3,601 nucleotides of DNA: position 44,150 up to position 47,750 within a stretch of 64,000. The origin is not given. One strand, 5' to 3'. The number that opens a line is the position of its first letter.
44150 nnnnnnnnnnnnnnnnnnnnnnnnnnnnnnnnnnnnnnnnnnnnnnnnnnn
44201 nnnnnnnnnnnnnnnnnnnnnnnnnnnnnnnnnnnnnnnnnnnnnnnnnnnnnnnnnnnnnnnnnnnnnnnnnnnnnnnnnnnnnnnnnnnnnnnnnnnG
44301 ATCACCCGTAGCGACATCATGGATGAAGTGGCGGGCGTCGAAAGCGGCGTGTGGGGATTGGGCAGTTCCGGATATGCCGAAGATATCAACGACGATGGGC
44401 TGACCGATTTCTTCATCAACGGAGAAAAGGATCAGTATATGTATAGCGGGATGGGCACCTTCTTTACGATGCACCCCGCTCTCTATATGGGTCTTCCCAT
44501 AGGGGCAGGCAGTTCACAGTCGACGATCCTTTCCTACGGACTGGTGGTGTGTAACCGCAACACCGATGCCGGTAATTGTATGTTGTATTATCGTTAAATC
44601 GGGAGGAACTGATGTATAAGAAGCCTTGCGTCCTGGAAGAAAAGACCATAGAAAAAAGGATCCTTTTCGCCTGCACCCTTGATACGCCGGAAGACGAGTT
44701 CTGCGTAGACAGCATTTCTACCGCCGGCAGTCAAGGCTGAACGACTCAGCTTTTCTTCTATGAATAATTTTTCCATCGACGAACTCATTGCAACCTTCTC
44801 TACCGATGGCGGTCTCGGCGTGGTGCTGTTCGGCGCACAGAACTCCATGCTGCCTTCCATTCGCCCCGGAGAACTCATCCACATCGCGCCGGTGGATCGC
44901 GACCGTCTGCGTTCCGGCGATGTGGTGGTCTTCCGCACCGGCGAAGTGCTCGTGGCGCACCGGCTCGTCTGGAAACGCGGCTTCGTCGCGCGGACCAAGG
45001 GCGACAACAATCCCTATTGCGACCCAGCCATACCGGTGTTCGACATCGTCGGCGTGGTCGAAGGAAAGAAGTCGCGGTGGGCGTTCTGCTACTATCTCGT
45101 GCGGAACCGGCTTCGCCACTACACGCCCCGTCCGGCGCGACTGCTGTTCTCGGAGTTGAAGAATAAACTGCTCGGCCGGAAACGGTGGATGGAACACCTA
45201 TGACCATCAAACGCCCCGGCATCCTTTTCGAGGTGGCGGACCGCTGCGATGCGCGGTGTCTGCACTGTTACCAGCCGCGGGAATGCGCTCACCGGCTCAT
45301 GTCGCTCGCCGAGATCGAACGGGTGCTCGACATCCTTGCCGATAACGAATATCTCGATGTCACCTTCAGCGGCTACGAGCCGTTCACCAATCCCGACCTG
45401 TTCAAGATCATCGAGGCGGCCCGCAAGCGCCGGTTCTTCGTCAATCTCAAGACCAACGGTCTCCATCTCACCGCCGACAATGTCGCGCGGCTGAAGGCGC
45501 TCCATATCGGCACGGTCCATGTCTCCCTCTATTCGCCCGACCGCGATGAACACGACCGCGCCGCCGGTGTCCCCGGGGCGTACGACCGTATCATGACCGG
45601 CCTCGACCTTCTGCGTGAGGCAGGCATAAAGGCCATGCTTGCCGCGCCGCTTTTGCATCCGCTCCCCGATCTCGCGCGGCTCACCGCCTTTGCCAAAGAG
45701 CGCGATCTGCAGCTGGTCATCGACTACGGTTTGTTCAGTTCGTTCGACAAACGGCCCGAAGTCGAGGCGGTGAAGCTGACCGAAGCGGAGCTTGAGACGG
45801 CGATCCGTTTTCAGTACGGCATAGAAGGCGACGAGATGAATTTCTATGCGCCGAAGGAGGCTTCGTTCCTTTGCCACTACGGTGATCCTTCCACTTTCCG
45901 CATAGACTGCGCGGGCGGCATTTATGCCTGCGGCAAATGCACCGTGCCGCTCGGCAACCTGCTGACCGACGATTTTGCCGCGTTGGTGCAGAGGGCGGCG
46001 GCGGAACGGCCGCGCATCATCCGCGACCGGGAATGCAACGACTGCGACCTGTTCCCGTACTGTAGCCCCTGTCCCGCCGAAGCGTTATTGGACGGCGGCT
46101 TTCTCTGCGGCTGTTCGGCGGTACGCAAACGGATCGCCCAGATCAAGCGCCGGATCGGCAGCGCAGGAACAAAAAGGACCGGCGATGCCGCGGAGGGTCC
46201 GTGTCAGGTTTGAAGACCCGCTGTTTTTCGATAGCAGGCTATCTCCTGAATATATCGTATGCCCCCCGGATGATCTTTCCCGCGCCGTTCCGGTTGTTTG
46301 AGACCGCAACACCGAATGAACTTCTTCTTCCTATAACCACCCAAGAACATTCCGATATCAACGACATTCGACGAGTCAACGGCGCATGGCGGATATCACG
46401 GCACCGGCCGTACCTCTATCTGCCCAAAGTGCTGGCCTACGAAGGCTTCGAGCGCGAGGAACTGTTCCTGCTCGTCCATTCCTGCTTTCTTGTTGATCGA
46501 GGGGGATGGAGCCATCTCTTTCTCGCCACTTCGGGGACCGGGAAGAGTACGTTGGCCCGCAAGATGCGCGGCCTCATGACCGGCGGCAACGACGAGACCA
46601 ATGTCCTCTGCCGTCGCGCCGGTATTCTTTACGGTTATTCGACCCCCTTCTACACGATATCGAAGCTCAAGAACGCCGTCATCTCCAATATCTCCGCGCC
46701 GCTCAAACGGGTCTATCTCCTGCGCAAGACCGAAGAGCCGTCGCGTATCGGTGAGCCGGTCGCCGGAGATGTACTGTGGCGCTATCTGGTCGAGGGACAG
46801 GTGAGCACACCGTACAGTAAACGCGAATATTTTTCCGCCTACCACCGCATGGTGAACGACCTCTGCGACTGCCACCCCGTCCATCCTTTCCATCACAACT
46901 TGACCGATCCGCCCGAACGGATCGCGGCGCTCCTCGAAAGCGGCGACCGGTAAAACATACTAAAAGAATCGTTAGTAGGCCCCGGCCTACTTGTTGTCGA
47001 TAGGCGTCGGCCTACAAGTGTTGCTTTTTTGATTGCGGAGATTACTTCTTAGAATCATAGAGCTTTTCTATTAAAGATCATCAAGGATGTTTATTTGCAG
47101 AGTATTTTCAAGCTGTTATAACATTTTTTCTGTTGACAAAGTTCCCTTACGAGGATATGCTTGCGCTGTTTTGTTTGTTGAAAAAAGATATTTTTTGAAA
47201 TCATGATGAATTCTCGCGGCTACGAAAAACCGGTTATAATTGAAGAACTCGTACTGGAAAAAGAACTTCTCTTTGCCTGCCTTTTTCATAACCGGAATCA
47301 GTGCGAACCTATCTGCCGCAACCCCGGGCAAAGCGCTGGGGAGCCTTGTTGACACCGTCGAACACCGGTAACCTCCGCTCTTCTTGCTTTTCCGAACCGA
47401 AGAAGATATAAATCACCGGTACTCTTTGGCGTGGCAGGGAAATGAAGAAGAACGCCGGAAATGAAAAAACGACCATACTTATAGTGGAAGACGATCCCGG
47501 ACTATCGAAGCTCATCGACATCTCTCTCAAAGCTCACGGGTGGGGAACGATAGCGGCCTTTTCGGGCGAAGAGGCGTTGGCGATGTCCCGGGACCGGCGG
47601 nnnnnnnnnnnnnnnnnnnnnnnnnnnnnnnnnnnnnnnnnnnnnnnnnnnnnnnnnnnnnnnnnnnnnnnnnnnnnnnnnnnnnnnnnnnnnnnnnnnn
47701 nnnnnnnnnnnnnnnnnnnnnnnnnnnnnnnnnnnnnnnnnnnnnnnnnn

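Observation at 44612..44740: Unannotated 42-codon ORF with strong RBS between the giant adhesin and the peptidase gene: putative precursor peptide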

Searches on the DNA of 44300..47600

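Call 65: search_rna_families(source=window, start=44300, end=47600, threshold=evalue, max_evalue=1)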
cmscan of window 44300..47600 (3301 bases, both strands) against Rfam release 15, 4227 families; matches with E-value up to 1: 0.
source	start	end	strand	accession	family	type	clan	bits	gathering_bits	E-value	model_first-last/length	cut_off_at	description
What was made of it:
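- No Rfam match in the region (call 65). No Rfam hit (call 65).
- Tried and rejected: No Rfam family matches 44300-47600 (call 65).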

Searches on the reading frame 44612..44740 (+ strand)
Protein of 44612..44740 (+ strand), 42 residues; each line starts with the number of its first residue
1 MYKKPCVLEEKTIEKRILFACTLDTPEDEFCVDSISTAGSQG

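Call 3: search_protein_families(library=pfam, proteins=[window:44612-44740:+], max_evalue=0.01)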
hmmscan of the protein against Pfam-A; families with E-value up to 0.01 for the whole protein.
window:44612-44740:+ (42 aa): 0 families

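Call 4: search_protein_families(library=ncbifam, proteins=[window:44612-44740:+], max_evalue=0.01)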
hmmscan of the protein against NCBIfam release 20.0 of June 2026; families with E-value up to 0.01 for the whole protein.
window:44612-44740:+ (42 aa): 0 families

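Call 5: find_encoding_contigs(protein=window:44612-44740:+, flank=10000, max_places=10)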
Protein window:44612-44740:+ (42 aa): 1 contig read that carries it; 1 place shown.
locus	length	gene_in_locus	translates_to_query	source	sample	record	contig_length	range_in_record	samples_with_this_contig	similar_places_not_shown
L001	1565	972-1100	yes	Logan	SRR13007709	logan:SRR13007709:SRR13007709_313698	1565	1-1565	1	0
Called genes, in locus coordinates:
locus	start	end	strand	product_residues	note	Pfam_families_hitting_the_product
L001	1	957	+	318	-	?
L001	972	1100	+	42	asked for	-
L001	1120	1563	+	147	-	?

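Call 7: find_homologous_proteins(query=window:44612-44737:+, max_evalue=10)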
Query seq(42 aa) (42 aa): 1 proteins with E <= 10 among 1 candidates.
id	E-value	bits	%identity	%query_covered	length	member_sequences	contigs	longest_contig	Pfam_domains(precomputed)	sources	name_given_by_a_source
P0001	8.9e-21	88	100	100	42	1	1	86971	-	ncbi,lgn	-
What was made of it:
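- Tried and rejected: Homology search with the 42-aa peptide alone found only itself (call 7).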

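Call 29: find_homologous_proteins(query=A2, max_evalue=10)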
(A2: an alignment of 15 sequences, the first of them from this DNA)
Query A2 (15 sequences) (42 aa, profile of the alignment): 10 proteins with E <= 10 among 418 candidates.
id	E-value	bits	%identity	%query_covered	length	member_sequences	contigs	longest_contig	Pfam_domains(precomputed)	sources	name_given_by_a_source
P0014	2.0e-16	77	43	67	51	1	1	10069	-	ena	-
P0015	9.3e-16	75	39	93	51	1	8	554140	-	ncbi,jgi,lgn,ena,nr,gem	ncbi:MAG TPA: hypothetical protein P5077_12030 [bacterium]|nr:hypothetical protein [bacterium]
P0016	1.1e-15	75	42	57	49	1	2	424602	-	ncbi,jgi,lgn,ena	-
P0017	5.1e-14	70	53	71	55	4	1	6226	-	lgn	-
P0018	8.2e-14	69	57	71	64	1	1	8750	-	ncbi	-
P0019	8.5e-14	69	57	71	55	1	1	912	-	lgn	-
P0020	2.1e-13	68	41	93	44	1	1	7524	-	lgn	-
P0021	2.5e-13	67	42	90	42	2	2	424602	-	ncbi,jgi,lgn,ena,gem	-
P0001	1.2e-12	65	100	100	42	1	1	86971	-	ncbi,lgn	-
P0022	5.1e-7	47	-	-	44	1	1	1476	-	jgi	-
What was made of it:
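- Checked: A B-type orthologue is named 'hypothetical protein' by NCBI (call 29).
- Tried and rejected: An alignment query recovered only the peptides already seen in the loci (call 29).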

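Call 39: search_protein_representatives(alignment_id=A3)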
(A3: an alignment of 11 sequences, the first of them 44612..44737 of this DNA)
Query: 11 sequences, 46 profile positions. Proteins with E-value up to 0.001 (for the whole library): 11; up to 1e-10: 6; up to 1e-30: 0. The best 11 are listed.
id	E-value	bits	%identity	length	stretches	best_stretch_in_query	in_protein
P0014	1.8e-18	82.1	-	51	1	1-45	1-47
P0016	1.2e-17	79.4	-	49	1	1-45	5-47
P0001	3.1e-16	74.9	-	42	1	2-42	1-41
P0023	1.1e-15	73.2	-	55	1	1-45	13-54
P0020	1.8e-15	72.5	-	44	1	1-43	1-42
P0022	3.8e-13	65.1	-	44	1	1-42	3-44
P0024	2.7e-10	55.9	-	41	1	2-37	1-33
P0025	7.8e-06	41.7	-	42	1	2-42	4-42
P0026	8.5e-05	38.3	-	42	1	1-33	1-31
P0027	1.0e-04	38.1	-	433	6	13-33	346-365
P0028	2.7e-04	36.7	-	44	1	1-42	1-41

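Call 41: find_encoding_contigs(protein=P0026, flank=8000, max_places=3)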
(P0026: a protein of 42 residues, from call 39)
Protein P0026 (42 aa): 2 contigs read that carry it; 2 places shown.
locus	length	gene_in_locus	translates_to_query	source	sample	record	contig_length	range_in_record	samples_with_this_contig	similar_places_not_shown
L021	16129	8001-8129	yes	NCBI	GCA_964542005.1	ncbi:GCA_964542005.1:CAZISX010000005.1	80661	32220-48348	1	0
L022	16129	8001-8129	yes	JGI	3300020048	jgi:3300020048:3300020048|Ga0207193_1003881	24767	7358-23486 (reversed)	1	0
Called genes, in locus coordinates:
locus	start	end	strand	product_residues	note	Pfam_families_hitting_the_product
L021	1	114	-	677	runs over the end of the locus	-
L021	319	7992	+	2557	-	PF07495:Y_Y_Y (faint), PF13750:Big_3_3 (faint), PF19077:Big_13 (faint), PF13517:FG-GAP_3 (faint), PF01839:FG-GAP (faint)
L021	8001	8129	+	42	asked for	-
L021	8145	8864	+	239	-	-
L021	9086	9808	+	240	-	-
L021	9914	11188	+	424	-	-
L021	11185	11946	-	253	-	PF03309:Pan_kinase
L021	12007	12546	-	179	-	-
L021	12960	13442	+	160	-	-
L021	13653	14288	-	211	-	-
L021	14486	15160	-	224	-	PF03351:DOMON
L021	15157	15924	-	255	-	PF19089:DUF5777 (weak)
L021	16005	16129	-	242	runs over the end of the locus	PF04452:Methyltrans_RNA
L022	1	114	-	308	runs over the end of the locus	-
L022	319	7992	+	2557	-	PF07495:Y_Y_Y (faint), PF13750:Big_3_3 (faint), PF19077:Big_13 (faint), PF13517:FG-GAP_3 (faint), PF01839:FG-GAP (faint)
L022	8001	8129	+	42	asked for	-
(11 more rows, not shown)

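Call 42: find_encoding_contigs(protein=P0028, flank=8000, max_places=3)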
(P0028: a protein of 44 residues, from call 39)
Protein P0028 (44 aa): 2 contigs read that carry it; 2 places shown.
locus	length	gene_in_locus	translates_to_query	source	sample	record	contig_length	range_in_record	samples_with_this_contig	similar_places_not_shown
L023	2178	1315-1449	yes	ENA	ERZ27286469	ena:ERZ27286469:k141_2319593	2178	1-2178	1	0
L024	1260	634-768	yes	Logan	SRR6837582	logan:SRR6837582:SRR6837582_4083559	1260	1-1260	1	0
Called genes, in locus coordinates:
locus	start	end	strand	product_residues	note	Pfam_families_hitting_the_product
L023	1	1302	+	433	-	?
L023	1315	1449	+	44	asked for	-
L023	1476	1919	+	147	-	-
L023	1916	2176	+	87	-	?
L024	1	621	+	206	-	?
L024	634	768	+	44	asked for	-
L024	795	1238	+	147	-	-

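Call 43: find_encoding_contigs(protein=P0025, flank=8000, max_places=3)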
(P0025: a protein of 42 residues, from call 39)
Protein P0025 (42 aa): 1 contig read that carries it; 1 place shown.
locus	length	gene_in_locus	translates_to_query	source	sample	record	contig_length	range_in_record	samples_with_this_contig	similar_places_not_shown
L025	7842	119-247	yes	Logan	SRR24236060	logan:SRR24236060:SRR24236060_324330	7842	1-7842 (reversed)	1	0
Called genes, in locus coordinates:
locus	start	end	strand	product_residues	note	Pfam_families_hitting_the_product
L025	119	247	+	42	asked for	-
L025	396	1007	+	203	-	PF27840:ScmC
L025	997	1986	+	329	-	PF04055:Radical_SAM, PF13353:Fer4_12 (weak)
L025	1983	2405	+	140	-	PF00717:Peptidase_S24 (weak)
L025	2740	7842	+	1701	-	?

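Call 50: search_protein_families(library=ncbifam, alignment_id=A2, max_evalue=10)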
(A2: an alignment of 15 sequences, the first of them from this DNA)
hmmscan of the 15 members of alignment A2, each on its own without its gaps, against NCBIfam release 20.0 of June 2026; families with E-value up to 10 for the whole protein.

A. member 1, seq(42 aa): 0 families

B. families by the number of members that match (of 15 scanned): 3 families
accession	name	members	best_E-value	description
NF004064.0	PRK05578.1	1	0.0067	cytidine deaminase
NF008825.0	PRK11875.1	1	0.069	photosystem II reaction center protein T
NF009076.0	PRK12411.1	1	0.17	cytidine deaminase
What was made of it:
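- On Sactipeptide / ranthipeptide (rSAM-SPASM thioether peptides): The peptides hit no relevant NCBIfam model, even at E <= 10 (call 50).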

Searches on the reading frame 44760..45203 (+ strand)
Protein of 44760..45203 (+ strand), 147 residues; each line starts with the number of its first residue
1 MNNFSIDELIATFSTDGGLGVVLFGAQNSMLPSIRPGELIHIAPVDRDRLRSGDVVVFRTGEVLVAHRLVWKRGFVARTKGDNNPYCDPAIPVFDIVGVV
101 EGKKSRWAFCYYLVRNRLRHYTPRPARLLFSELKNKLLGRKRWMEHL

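Call 3: search_protein_families(library=pfam, proteins=[window:44760-45203:+], max_evalue=0.01)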
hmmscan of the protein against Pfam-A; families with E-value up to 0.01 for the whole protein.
window:44760-45203:+ (147 aa): 1 family
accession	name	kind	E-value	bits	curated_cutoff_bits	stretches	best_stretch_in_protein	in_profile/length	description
PF00717.28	Peptidase_S24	-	0.00013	22.1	23.3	1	23-100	38-115/116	Peptidase S24-like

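Call 4: search_protein_families(library=ncbifam, proteins=[window:44760-45203:+], max_evalue=0.01)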
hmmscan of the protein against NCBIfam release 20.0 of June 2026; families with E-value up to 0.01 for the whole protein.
window:44760-45203:+ (147 aa): 2 families
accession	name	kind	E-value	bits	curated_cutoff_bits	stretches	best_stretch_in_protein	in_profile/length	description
TIGR02228.1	sigpep_I_arch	equivalog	1.1e-12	48.1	51.85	1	27-104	38-122/158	signal peptidase I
NF046067.1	SigPepSipWBacil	equivalog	2.8e-06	27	190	1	28-89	46-113/189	signal peptidase I SipW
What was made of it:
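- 44760..45203 (+): Soluble S26-family (SipW/archaeal signal-peptidase-I-like) peptidase, 147 aa. It is the candidate leader peptidase. Pfam Peptidase_S24 (1.3e-4) and TIGR02228 (1.1e-12) (calls 3, 4).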

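Call 9: list_cluster_members(proteins=[P0001, window:44760-45203:+, window:45185-46213:+, window:46201-46953:+])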
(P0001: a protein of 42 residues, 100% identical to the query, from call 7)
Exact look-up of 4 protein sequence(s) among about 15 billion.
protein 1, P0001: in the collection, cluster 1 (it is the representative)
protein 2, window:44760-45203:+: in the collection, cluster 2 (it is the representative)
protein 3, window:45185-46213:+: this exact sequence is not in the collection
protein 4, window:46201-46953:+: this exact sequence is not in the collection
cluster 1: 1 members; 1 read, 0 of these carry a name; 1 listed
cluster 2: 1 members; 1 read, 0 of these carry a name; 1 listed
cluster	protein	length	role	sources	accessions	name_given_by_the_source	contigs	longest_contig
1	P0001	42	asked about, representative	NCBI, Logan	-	-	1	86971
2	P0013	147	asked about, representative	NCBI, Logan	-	-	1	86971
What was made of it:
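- Checked: The exact 42-aa sequence is already present as a called protein in the NCBI- and Logan-derived part of the protein collection (calls 5, 7, 9).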

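Call 69: search_protein_families(library=ncbifam, alignment_id=A5, max_evalue=0.01)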
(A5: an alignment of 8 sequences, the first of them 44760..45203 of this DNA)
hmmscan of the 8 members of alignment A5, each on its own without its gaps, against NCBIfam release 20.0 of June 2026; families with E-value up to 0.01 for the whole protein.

A. member 1, window:44760-45203:+ (147 aa): 2 families
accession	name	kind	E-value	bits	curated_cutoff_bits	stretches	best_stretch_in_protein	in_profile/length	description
TIGR02228.1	sigpep_I_arch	equivalog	1.1e-12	48.1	51.85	1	27-104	38-122/158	signal peptidase I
NF046067.1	SigPepSipWBacil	equivalog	2.8e-06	27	190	1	28-89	46-113/189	signal peptidase I SipW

B. families by the number of members that match (of 8 scanned): 4 families
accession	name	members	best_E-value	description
TIGR02228.1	sigpep_I_arch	8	3.2e-17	signal peptidase I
NF046067.1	SigPepSipWBacil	8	1.2e-08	signal peptidase I SipW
TIGR02227.1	sigpep_I_bact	2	9.5e-07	signal peptidase I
TIGR02754.1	sod_Ni_protease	2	4.7e-05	nickel-type superoxide dismutase maturation protease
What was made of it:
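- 44760..45203 (+): All 8 homologues hit sigpep_I_arch (call 69).
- On Signal peptidase I, archaeal/SipW type (S26B): All 8 homologues hit TIGR02228 (call 69).
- SipW-type peptidases usually process dedicated secreted proteins (established knowledge; NF046067 hits in call 69).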
